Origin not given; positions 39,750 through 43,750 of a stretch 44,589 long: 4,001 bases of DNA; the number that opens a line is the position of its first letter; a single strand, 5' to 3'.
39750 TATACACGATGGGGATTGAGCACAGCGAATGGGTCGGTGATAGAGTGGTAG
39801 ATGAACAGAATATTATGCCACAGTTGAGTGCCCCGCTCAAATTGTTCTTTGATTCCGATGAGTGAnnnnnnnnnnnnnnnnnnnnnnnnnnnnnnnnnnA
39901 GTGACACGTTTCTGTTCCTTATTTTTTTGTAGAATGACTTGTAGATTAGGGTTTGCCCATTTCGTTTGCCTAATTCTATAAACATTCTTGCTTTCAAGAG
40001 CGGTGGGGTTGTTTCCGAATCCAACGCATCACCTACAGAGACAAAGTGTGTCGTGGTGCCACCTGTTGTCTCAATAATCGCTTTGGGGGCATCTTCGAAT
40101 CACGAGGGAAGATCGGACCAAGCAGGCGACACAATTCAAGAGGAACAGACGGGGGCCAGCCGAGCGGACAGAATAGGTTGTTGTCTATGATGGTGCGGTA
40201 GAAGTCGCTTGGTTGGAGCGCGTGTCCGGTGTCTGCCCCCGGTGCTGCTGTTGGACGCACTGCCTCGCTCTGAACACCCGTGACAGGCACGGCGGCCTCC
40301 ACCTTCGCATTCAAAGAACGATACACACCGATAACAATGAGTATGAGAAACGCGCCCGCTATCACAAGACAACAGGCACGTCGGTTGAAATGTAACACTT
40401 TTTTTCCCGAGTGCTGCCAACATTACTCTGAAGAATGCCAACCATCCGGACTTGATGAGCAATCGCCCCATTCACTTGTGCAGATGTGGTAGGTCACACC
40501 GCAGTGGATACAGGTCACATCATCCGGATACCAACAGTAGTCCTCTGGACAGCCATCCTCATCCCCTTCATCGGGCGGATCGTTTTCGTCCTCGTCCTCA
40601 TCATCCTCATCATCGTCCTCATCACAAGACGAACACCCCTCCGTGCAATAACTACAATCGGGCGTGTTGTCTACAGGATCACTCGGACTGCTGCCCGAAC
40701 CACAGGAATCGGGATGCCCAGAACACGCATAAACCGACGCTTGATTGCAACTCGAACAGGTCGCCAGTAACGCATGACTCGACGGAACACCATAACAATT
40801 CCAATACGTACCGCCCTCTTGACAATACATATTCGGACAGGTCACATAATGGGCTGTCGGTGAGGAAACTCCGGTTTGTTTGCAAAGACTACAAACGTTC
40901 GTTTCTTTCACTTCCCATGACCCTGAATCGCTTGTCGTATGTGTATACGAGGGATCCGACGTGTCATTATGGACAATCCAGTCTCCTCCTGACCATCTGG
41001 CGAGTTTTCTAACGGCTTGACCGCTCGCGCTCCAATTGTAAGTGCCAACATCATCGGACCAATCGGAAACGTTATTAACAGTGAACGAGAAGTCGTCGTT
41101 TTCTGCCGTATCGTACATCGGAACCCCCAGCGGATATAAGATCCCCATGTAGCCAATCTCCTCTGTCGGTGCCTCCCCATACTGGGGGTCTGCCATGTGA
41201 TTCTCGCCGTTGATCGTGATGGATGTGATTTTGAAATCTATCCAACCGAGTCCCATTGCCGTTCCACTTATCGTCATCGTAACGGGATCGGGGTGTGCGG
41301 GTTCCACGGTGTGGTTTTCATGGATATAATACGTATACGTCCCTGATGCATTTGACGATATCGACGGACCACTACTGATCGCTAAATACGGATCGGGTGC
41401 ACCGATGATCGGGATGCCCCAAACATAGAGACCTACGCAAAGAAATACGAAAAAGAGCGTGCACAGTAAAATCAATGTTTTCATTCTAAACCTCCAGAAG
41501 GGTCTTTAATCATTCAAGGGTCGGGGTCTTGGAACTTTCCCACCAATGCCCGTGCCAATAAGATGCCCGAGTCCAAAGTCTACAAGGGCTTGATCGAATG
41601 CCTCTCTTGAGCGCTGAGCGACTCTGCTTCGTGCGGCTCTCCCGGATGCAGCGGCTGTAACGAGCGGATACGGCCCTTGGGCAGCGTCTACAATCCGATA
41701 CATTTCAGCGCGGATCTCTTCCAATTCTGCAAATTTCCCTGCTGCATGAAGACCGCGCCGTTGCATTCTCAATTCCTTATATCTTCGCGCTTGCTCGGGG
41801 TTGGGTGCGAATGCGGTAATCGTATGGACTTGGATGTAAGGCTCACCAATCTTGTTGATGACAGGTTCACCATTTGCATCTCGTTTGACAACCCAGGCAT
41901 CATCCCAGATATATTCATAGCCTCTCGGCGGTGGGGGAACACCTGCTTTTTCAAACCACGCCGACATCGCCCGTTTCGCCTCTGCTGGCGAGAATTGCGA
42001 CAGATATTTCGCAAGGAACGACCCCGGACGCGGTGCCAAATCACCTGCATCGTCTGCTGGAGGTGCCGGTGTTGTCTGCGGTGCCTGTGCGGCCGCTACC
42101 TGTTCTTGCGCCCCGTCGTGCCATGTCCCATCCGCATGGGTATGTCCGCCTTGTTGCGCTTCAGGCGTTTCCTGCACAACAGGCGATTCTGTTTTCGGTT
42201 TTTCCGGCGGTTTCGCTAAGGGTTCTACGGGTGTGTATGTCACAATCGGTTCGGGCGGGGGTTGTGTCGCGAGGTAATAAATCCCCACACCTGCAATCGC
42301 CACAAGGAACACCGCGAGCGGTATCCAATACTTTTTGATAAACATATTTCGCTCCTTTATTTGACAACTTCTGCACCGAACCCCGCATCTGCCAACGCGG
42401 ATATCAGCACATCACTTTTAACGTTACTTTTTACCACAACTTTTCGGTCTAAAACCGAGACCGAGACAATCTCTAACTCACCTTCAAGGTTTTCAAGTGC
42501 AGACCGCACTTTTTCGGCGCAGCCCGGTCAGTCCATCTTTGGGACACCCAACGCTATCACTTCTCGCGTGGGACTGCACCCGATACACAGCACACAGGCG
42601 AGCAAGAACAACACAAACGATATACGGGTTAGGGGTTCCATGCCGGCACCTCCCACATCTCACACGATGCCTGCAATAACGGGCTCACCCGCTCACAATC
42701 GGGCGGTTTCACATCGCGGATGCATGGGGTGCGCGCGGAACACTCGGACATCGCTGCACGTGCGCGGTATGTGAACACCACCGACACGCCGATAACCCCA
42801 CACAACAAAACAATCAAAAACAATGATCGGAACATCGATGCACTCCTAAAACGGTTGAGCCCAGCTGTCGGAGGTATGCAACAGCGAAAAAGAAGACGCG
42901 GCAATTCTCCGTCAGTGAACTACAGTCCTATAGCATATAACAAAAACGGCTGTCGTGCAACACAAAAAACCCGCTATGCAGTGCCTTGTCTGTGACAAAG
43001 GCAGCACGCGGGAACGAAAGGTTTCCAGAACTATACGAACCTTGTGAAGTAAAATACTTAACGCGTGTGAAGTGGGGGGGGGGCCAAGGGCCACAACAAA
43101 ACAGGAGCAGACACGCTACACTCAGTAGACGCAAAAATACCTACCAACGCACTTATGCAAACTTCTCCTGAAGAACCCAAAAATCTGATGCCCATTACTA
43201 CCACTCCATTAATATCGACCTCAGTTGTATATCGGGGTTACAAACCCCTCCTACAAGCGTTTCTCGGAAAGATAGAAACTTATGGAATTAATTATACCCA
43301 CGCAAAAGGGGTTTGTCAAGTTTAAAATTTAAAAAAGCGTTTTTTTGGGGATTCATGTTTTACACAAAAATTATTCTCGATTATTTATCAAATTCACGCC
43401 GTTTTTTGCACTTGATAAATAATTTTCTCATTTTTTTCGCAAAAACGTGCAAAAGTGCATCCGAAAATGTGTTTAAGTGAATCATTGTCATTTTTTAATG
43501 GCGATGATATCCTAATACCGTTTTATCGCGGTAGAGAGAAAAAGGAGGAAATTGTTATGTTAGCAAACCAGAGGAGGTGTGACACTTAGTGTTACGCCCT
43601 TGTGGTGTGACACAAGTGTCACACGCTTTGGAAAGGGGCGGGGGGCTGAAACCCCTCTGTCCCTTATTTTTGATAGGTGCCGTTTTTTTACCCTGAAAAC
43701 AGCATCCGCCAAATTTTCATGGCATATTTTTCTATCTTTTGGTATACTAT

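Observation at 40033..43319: Uncharacterised five-gene envelope operon built around Cys/Sec/His-rich exported proteins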

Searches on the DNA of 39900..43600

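Call 8: search_rna_families(source=window, start=39900, end=43600, threshold=evalue, max_evalue=5)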
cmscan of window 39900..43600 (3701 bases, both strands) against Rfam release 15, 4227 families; matches with E-value up to 5: 3.
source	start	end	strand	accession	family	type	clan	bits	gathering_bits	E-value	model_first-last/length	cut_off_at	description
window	40542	40608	-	RF01139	sR2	Gene; snRNA; snoRNA; CD-box;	-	19.8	42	0.27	1-57/57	no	Small nucleolar RNA sR2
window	43051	43107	+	RF01696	Chlorobi-1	Gene; sRNA;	-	17.2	50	0.33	1-67/67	no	Chlorobi-1 RNA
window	43380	43456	-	RF02081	STnc550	Gene; sRNA;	-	14.9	48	1.9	226-304/388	no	Enterobacterial sRNA STnc550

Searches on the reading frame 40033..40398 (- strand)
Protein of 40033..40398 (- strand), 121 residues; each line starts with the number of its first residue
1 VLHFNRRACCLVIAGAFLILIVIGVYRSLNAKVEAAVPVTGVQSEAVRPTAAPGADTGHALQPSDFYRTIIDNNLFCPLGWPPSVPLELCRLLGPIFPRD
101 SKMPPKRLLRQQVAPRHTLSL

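Call 5: search_protein_families(library=pfam, max_evalue=1, proteins=[window:40033-40398:-])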
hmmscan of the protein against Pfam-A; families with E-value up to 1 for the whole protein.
window:40033-40398:- (121 aa): 0 families

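Call 6: search_protein_families(library=ncbifam, max_evalue=1, proteins=[window:40033-40398:-])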
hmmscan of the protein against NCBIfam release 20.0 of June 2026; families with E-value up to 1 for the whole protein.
window:40033-40398:- (121 aa): 0 families

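Call 77: search_protein_families(library=padloc, max_evalue=0.01, proteins=[window:40033-40398:-])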
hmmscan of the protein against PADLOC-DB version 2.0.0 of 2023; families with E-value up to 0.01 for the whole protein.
window:40033-40398:- (121 aa): 0 families

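Call 78: search_protein_families(library=phrogs, max_evalue=0.01, proteins=[window:40033-40398:-])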
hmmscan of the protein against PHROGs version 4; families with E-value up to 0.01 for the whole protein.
window:40033-40398:- (121 aa): 0 families
